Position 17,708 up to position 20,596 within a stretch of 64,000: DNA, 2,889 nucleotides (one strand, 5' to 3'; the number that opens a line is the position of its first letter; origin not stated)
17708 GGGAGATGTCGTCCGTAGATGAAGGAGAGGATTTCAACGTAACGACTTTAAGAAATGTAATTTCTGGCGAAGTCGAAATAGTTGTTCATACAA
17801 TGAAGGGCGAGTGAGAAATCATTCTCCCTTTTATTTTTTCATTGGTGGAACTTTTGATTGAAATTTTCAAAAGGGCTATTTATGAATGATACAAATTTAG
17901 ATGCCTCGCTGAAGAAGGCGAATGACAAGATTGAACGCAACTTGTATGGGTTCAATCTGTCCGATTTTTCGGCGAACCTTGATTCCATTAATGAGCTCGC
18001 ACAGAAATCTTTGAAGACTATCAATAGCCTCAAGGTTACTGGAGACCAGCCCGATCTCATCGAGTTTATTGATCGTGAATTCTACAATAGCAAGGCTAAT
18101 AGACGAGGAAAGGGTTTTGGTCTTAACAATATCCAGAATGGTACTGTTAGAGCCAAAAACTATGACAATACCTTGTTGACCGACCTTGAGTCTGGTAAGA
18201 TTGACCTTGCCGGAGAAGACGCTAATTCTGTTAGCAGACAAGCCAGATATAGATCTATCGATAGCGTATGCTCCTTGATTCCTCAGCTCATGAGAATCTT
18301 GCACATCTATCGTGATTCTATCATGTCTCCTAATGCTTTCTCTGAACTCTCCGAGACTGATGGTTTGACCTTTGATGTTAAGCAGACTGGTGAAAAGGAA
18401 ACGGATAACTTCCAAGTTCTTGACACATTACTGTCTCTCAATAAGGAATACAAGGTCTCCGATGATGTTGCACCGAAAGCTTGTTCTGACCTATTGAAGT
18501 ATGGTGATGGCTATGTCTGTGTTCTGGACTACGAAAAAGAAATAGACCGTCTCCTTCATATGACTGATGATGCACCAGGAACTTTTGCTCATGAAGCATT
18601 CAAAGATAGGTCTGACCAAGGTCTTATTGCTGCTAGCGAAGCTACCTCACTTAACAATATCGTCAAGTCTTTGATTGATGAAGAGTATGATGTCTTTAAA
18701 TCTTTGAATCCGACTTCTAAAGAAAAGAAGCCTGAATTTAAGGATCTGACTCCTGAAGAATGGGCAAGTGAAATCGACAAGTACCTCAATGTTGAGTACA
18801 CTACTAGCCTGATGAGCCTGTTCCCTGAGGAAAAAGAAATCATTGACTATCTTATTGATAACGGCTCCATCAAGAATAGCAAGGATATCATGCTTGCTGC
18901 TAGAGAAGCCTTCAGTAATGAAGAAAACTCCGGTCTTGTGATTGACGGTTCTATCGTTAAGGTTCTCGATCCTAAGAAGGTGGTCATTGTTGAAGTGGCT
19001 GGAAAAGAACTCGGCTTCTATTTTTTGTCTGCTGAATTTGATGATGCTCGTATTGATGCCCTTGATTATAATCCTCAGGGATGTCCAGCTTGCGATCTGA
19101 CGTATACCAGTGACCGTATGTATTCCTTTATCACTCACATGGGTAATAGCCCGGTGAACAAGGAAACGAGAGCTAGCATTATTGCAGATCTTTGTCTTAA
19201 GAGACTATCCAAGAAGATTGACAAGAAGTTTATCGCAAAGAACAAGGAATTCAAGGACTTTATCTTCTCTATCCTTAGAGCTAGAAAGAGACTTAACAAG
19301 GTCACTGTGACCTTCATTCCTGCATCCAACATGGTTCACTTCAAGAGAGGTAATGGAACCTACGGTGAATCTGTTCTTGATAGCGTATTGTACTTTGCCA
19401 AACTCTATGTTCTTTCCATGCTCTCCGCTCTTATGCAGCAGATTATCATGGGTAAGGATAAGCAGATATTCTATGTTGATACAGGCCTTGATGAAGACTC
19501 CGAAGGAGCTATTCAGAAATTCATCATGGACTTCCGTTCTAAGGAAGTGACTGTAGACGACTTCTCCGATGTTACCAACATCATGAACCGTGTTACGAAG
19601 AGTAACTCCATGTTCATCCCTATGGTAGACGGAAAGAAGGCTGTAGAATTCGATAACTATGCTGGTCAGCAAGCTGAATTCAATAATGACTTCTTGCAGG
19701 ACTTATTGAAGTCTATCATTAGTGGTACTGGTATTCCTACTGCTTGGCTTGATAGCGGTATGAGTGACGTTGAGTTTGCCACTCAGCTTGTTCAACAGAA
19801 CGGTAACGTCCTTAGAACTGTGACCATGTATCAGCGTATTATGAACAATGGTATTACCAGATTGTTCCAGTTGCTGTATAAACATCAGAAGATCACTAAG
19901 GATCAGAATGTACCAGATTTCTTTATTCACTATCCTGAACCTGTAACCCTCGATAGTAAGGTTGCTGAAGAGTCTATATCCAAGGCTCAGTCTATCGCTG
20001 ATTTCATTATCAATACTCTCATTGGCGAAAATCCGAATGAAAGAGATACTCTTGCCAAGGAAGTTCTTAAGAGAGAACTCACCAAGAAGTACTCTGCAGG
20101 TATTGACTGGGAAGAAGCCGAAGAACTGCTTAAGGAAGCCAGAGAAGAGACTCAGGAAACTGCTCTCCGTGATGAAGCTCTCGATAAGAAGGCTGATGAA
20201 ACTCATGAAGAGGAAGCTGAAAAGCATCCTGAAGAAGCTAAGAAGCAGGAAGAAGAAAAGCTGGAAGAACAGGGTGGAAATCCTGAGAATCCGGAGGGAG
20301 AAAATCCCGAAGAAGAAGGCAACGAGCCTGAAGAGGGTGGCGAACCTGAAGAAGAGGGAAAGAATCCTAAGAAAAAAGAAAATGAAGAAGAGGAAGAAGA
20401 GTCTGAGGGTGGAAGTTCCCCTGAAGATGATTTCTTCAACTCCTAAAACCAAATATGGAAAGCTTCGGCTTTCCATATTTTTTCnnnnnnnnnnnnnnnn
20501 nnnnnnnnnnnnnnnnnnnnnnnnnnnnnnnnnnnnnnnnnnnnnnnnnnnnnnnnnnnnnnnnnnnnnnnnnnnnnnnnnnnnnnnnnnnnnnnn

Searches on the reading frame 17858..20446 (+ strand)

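Call 10: search_protein_families(library=pfam, proteins=[window:17858-20446:+], max_evalue=0.001)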
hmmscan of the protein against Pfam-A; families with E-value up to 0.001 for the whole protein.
window:17858-20446:+ (862 aa): 0 families

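Call 11: search_protein_families(library=phrogs, proteins=[window:17858-20446:+], max_evalue=0.001)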
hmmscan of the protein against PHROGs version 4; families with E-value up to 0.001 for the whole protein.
window:17858-20446:+ (862 aa): 2 families
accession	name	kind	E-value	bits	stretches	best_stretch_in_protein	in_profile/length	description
phrog_3004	-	head and packaging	5.7e-40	138.5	2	364-682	333-678/931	virion structural protein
phrog_21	-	head and packaging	0.0003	19.6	1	583-805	328-540/1362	portal protein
